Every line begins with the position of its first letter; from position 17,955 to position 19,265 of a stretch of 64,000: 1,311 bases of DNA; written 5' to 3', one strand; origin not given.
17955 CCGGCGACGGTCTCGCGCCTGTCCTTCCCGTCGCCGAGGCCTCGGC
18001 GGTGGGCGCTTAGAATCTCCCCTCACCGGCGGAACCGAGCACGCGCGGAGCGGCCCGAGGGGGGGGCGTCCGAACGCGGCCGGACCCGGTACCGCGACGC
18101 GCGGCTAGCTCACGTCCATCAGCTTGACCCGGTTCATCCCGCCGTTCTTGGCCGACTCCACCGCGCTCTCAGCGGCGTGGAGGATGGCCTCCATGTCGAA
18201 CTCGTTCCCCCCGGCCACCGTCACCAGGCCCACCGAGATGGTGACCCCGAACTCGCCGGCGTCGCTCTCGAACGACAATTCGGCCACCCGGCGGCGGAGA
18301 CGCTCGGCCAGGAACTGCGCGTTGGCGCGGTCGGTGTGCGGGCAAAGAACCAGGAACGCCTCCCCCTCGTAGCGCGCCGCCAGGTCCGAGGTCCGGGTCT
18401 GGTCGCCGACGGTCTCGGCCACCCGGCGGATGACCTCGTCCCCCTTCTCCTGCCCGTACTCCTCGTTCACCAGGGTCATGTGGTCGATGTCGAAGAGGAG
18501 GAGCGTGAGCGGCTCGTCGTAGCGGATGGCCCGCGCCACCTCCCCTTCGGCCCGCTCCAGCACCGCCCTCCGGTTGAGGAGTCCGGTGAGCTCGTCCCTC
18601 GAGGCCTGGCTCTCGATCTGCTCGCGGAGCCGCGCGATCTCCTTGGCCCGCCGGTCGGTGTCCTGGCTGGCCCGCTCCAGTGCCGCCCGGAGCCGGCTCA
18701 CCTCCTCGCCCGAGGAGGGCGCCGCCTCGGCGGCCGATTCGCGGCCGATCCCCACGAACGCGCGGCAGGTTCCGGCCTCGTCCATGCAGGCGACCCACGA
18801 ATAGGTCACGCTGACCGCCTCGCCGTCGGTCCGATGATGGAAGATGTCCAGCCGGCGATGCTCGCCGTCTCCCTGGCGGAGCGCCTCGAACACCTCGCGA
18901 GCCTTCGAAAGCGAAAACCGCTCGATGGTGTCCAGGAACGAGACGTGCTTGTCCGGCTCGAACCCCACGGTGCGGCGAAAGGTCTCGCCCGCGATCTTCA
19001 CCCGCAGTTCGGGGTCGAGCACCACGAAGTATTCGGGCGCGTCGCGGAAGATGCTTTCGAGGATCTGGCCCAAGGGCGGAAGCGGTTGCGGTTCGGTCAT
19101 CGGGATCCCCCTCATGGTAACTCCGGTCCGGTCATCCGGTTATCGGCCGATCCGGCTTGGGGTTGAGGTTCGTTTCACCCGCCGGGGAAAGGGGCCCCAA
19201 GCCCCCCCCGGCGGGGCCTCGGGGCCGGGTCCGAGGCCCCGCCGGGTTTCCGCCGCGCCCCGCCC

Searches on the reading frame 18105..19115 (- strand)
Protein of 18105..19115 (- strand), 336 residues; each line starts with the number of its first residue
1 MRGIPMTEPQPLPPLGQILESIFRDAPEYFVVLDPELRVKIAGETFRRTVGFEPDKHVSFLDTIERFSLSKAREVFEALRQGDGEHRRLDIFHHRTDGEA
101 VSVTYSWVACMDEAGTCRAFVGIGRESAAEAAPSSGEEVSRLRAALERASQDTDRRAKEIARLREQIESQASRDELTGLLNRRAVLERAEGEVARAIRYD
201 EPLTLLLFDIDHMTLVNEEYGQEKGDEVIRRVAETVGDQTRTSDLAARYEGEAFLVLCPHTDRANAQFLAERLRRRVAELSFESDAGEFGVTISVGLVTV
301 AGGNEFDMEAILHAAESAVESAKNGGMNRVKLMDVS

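Call 83: search_protein_families(library=pfam, proteins=[window:18105-19115:-], max_evalue=0.0001)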
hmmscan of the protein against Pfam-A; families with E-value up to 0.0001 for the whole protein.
window:18105-19115:- (336 aa): 1 family
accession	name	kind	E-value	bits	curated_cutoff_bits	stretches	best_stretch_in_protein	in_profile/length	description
PF00990.26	GGDEF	-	5.5e-36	124.2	23.8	1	171-329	1-161/161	Diguanylate cyclase, GGDEF domain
